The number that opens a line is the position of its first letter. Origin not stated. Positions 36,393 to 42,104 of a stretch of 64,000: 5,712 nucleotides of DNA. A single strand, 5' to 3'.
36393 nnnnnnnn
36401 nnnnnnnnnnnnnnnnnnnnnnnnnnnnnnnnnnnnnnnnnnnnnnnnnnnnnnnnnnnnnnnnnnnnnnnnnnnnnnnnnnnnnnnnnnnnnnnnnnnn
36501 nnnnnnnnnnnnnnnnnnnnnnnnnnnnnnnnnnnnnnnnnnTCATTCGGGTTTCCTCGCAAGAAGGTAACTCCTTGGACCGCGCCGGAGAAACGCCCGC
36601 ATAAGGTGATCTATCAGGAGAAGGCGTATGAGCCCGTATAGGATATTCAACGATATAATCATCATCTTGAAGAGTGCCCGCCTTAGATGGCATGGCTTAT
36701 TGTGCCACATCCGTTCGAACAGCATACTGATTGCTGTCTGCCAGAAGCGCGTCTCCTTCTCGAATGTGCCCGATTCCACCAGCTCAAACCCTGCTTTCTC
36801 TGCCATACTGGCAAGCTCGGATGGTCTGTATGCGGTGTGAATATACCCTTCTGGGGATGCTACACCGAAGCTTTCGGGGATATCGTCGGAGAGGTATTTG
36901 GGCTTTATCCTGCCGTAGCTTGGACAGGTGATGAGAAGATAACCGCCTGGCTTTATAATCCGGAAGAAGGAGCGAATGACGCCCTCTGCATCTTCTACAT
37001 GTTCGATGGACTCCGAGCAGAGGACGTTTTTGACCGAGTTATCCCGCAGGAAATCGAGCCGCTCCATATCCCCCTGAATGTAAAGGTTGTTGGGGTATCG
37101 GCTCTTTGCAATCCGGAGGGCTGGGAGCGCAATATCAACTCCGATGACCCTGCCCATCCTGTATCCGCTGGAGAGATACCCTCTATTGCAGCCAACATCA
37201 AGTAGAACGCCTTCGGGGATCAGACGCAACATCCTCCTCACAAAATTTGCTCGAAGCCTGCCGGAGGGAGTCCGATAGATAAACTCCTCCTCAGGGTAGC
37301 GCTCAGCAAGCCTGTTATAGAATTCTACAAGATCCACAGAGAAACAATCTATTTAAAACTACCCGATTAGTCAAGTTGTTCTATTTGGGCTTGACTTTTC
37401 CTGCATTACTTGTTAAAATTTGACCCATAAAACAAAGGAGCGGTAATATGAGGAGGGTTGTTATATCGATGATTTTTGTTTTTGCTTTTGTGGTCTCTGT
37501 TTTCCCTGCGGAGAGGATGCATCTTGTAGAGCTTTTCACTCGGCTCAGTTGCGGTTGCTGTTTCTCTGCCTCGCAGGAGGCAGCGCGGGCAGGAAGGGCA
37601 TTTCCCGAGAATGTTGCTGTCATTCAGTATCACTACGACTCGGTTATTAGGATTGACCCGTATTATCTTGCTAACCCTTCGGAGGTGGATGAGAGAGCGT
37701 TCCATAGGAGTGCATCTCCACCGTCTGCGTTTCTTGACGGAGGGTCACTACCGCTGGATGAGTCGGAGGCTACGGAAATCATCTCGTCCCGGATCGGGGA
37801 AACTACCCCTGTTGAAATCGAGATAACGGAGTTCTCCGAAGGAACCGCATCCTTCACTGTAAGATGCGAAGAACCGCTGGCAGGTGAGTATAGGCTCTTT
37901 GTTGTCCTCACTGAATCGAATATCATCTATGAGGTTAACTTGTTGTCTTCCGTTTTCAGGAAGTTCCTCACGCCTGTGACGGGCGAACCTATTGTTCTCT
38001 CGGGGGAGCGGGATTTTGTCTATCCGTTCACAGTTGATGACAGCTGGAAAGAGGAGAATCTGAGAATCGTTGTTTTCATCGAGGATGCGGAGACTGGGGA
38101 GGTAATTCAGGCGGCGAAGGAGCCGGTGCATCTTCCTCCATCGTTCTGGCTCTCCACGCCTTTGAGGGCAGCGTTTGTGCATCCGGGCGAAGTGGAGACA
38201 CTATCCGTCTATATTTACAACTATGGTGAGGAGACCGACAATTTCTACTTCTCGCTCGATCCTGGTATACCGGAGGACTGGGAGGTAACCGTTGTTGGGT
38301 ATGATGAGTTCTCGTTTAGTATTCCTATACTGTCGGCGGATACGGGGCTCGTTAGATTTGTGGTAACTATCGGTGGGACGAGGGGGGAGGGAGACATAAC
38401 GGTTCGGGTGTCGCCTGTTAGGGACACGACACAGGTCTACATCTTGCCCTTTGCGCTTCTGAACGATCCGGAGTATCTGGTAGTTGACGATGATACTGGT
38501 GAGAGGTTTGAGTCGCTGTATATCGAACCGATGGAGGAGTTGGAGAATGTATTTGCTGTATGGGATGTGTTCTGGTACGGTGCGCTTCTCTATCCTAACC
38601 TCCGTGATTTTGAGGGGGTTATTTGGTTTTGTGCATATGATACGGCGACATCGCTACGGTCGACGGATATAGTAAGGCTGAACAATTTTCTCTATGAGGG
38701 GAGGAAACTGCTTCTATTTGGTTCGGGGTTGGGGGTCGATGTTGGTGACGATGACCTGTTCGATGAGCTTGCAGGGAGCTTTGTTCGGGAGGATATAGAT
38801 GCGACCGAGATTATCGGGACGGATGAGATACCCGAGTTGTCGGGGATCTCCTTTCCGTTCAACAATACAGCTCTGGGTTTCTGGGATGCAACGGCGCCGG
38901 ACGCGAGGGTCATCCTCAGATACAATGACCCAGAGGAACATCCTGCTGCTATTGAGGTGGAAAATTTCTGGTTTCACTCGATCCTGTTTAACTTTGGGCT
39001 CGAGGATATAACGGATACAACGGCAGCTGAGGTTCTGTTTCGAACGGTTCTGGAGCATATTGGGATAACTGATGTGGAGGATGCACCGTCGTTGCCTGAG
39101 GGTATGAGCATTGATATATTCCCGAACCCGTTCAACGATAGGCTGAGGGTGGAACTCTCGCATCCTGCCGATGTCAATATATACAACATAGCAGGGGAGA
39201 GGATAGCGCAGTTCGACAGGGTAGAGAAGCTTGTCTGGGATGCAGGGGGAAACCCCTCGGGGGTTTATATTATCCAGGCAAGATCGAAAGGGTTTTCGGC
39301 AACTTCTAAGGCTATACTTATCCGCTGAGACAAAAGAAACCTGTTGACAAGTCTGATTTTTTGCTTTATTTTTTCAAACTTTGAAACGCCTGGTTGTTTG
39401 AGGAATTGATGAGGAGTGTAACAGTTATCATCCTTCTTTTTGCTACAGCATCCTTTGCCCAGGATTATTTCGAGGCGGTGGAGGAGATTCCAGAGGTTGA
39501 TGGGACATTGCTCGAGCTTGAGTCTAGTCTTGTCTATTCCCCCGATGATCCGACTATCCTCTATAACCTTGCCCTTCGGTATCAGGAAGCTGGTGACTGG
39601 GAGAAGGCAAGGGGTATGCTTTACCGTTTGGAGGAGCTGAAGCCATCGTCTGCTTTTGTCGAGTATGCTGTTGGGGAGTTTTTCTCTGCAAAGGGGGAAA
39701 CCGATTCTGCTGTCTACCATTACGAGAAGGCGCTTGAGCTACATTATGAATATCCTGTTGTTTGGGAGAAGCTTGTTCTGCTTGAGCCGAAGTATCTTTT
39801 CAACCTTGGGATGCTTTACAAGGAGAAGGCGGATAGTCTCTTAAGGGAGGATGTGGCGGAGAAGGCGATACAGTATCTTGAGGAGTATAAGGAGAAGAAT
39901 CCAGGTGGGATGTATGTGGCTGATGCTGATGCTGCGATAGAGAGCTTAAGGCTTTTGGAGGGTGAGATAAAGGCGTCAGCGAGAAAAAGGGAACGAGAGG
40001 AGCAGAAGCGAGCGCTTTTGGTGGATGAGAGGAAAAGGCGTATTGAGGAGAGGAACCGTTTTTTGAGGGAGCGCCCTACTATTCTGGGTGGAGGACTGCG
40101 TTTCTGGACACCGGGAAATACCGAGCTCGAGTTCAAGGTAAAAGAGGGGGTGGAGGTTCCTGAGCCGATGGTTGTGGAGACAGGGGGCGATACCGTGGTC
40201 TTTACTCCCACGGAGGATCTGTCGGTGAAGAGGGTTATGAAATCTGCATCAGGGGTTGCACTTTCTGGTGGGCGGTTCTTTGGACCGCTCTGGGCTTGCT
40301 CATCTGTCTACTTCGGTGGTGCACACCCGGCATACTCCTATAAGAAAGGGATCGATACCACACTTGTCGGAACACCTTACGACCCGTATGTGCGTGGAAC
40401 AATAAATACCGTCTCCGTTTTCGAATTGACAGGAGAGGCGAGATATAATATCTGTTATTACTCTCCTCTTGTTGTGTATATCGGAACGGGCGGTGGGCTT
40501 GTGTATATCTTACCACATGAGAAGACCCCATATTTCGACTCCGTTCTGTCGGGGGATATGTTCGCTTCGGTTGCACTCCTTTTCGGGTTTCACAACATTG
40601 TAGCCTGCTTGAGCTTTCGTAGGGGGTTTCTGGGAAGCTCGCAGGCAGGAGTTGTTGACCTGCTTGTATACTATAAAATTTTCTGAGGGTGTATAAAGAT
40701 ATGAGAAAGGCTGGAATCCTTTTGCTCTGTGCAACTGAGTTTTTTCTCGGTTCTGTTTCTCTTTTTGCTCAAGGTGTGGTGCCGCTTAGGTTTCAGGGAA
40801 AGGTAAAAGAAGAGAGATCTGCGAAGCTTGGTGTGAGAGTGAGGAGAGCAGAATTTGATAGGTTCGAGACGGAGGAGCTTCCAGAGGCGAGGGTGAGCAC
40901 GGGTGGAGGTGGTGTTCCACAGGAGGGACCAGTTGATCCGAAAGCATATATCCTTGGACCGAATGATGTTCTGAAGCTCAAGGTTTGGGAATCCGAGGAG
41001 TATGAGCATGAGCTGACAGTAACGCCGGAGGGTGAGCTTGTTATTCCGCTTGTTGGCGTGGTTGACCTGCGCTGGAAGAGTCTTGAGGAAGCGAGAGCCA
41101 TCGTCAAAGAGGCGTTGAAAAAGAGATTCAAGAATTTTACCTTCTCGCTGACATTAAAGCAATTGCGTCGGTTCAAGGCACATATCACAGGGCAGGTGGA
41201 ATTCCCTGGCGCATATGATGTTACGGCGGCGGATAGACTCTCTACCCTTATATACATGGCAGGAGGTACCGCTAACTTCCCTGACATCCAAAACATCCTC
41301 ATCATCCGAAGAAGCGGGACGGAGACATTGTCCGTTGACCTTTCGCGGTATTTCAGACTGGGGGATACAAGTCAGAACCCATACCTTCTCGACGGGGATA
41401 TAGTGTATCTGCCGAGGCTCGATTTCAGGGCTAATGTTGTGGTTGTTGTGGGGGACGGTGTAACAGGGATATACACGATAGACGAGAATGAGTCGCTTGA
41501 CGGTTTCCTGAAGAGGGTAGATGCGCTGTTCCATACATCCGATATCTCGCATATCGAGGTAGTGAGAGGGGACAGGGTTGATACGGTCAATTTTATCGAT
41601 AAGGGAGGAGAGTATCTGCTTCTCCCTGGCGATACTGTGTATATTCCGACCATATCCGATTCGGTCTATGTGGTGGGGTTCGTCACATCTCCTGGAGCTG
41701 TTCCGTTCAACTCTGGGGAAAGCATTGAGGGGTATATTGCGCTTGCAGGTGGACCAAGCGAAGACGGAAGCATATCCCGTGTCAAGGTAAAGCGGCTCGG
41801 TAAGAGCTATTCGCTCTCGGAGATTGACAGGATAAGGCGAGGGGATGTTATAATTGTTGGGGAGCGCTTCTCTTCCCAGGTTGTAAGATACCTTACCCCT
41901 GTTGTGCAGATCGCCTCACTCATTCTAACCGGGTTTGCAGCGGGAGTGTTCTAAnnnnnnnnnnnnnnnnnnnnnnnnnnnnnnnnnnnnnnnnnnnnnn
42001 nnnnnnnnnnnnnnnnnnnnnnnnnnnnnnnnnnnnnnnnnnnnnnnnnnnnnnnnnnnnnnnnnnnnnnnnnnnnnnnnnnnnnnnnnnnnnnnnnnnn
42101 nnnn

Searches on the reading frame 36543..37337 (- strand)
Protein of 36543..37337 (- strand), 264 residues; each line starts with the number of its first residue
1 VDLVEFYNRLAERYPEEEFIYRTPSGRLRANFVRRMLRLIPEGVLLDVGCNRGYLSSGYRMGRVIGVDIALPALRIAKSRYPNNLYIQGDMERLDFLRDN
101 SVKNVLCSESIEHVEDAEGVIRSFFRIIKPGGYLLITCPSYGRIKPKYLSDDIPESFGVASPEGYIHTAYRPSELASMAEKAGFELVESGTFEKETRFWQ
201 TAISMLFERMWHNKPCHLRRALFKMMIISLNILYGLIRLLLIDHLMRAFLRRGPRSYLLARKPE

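Call 75: search_protein_families(library=pfam, proteins=[window:36543-37337:-], max_evalue=0.000001)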
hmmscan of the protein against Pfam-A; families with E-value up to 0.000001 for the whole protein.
window:36543-37337:- (264 aa): 5 families
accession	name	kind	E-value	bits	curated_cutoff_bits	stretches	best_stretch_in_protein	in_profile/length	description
PF08241.18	Methyltransf_11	-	5.1e-18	65.9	21.2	1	46-136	1-95/95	Methyltransferase domain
PF13489.12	Methyltransf_23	-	9.2e-15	55.2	27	1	32-188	12-163/164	Methyltransferase domain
PF13649.12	Methyltransf_25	-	3.4e-13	50.5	27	1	46-132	2-97/97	Methyltransferase domain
PF13847.12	Methyltransf_31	-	2.8e-11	43.7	27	1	44-140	6-113/145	Methyltransferase domain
PF08242.18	Methyltransf_12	-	8.6e-08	33.3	30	1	46-134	1-98/98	Methyltransferase domain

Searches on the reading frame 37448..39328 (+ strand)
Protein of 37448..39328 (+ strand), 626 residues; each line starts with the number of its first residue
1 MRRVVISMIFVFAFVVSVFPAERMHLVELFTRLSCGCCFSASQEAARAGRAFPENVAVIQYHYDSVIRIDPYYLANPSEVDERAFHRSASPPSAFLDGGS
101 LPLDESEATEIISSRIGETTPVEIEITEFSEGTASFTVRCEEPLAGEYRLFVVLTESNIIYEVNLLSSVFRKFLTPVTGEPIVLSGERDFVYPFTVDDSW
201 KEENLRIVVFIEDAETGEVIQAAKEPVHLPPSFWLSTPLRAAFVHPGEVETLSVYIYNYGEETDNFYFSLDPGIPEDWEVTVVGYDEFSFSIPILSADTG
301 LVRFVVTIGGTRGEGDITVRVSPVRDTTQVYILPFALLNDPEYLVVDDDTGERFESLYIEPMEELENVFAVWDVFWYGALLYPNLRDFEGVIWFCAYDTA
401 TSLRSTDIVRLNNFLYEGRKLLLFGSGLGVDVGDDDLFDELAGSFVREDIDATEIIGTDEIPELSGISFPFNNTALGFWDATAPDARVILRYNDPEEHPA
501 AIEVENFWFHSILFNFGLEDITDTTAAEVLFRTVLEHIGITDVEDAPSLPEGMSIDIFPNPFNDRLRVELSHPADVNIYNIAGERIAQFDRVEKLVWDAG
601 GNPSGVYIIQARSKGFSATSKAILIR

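Call 63: search_protein_families(library=pfam, proteins=[window:37448-39328:+], max_evalue=0.00001)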
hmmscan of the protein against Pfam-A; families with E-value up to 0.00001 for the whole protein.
window:37448-39328:+ (626 aa): 2 families
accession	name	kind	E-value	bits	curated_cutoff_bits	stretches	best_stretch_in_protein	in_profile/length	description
PF11551.14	Omp28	-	9.4e-11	42.3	34.9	1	91-228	13-168/171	Outer membrane protein Omp28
PF18962.6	Por_Secre_tail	-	1.5e-06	28.9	27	1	557-623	1-74/75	Secretion system C-terminal sorting domain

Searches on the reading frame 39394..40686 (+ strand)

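Call 75: search_protein_families(library=pfam, proteins=[window:39394-40686:+], max_evalue=0.000001)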
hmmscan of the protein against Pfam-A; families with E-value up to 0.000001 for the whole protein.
window:39394-40686:+ (430 aa): 1 family
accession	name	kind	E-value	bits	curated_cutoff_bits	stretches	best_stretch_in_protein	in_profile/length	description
PF13428.12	TPR_14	-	6.6e-07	29.8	23.5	0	55-90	3-38/44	Tetratricopeptide repeat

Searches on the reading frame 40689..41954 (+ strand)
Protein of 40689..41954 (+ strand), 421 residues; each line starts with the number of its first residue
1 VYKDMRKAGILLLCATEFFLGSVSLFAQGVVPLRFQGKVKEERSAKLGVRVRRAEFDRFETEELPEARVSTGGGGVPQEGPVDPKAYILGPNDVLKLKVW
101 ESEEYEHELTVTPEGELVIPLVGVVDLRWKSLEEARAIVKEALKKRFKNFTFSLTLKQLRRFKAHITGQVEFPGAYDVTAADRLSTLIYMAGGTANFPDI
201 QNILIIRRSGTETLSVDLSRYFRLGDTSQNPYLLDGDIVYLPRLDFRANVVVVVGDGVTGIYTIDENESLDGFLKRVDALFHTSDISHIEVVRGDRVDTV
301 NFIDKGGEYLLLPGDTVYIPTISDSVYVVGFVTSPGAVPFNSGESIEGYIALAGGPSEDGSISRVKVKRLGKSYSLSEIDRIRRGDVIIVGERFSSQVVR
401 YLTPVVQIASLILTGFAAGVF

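Call 75: search_protein_families(library=pfam, proteins=[window:40689-41954:+], max_evalue=0.000001)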
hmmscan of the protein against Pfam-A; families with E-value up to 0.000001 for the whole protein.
window:40689-41954:+ (421 aa): 3 families
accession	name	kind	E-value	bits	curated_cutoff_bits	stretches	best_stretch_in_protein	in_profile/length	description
PF02563.21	Poly_export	-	2.8e-15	56.7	28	1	84-156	4-76/77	Polysaccharide biosynthesis/export protein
PF10531.15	SLBB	-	3.1e-15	56.2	27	1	326-370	2-46/55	SLBB domain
PF22461.2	SLBB_2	-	1.2e-14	54.5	27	0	163-240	2-78/79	SLBB domain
